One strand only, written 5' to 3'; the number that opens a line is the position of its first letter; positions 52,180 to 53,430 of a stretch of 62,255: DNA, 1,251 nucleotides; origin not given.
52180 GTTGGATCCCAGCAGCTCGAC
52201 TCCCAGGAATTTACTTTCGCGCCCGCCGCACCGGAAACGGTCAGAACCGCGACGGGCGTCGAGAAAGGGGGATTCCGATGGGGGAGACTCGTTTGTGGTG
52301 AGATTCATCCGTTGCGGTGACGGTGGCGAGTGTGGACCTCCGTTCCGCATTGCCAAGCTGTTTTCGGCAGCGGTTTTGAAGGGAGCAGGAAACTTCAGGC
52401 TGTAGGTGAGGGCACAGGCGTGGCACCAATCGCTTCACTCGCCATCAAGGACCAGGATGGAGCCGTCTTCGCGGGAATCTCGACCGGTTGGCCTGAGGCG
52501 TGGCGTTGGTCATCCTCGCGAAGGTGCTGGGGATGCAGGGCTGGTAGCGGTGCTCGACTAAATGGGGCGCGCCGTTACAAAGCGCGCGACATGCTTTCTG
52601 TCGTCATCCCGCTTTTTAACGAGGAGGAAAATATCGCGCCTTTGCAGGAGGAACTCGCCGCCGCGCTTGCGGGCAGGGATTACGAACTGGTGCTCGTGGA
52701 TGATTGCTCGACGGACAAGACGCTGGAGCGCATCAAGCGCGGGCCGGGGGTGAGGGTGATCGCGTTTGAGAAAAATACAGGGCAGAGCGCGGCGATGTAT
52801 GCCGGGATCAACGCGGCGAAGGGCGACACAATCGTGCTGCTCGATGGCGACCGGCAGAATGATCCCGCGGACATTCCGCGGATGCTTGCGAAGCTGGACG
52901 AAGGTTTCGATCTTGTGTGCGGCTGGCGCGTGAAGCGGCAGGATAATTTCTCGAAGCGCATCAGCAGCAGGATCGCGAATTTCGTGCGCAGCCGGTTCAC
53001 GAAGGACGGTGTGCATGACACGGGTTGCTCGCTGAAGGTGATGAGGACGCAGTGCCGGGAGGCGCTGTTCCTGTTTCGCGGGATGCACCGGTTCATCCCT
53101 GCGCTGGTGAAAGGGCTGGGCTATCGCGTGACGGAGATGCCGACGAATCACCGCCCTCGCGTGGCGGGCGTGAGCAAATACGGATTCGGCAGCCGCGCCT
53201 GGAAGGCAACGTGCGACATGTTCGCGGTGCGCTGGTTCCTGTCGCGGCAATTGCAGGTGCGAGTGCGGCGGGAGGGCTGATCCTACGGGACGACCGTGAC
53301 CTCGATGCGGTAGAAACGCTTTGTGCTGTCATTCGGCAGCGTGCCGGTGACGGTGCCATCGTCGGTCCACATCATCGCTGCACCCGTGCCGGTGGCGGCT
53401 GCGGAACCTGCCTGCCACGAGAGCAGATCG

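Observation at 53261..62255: Tandem duplication of a 5.0-kb cassette: TPR protein plus ~1300-aa PAP-like multidomain enzyme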

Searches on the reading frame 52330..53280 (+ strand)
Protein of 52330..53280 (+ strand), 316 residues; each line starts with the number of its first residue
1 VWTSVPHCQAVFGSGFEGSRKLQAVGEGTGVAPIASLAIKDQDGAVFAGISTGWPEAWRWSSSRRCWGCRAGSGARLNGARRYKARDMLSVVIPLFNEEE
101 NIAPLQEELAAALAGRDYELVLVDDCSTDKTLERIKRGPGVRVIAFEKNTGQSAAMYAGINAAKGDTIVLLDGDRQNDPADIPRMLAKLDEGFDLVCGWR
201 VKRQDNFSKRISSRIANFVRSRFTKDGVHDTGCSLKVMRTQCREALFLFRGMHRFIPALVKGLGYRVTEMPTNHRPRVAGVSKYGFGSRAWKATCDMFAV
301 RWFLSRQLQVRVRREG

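Call 8: search_protein_families(library=pfam, proteins=[window:52330-53280:+], max_evalue=0.01)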
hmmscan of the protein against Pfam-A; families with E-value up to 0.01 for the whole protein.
window:52330-53280:+ (316 aa): 4 families
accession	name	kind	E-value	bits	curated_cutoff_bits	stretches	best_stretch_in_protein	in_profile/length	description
PF00535.33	Glycos_transf_2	-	3.5e-32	112.1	23.3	1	90-241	1-162/168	Glycosyl transferase family 2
PF13641.12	Glyco_tranf_2_3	-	6.3e-07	30.1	27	1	89-196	3-119/230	Glycosyltransferase like family 2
PF10111.15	Glyco_tranf_2_2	-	3.1e-05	24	27.3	1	90-179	1-96/276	Glycosyltransferase like family 2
PF13506.12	Glyco_transf_21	-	0.0046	16.9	21.7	1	155-225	21-93/174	Glycosyl transferase family 21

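Call 9: search_protein_families(library=ncbifam, proteins=[window:52330-53280:+], max_evalue=0.01)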
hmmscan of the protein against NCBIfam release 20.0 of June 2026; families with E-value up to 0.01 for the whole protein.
window:52330-53280:+ (316 aa): 23 families
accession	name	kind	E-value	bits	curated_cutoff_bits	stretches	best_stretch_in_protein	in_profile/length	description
NF007986.1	PRK10714.1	equivalog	5.5e-37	127.5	529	1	87-286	6-212/316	undecaprenyl-phosphate 4-deoxy-4-formamido-L-arabinose transferase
NF047588.1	GlcsyltransPgfSStrep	equivalog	4.7e-32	111.4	500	1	89-288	3-209/308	glycosyltransferase PgfS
NF058614.1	PPMAGASynPpgS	equivalog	6.3e-14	51.9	370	1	91-272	4-194/226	polyprenyl-phospho-N-acetylgalactosaminyl synthase PpgS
TIGR04283.1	glyco_like_mftF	equivalog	1.1e-13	51.3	182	1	89-188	1-95/221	TIGR04283 family arsenosugar biosynthesis glycosyltransferase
TIGR03937.1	PgaC_IcaA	equivalog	2e-13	50.1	422.3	1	83-189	41-150/407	poly-beta-1,6-N-acetyl-D-glucosamine synthase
TIGR03965.1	mycofact_glyco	equivalog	6e-13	48.5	280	1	86-192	73-182/467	mycofactocin biosynthesis glycosyltransferase MftF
TIGR04182.1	glyco_TIGR04182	equivalog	9.3e-13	48.2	325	1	90-208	3-117/293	S-layer glycoprotein N-glycosyltransferase AglJ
NF041875.1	EPS_EpsD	equivalog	3.3e-12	46.5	370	1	89-196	1-111/325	exopolysaccharide biosynthesis glycosyltransferase EpsD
NF007482.0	PRK10073.1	equivalog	3.8e-11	42.6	423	1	86-184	5-105/334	glycosyltransferase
NF041391.1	DPhHxTase_Halo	equivalog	7.1e-11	41.5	375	1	96-249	4-156/213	dolichyl-phosphate hexose transferase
NF047683.1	TeichurnBiosyTuaG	equivalog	3.2e-10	40.1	400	1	85-185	4-107/252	teichuronic acid biosynthesis protein TuaG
NF010496.0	PRK13915.1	equivalog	6.7e-10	38.5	262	1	82-188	26-141/307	glucosyl-3-phosphoglycerate synthase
NF038302.1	EPS_HpsE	equivalog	1.8e-05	23.9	300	1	89-177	3-99/307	hormogonium polysaccharide biosynthesis glycosyltransferase HpsE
TIGR04242.1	nodulat_NodC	equivalog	2.8e-05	23.3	550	1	87-189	48-156/395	chitooligosaccharide synthase NodC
NF053739.1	GlytfEpsEBac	equivalog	3.8e-05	22.8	450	1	89-180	3-98/265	glycosyltransferase EpsE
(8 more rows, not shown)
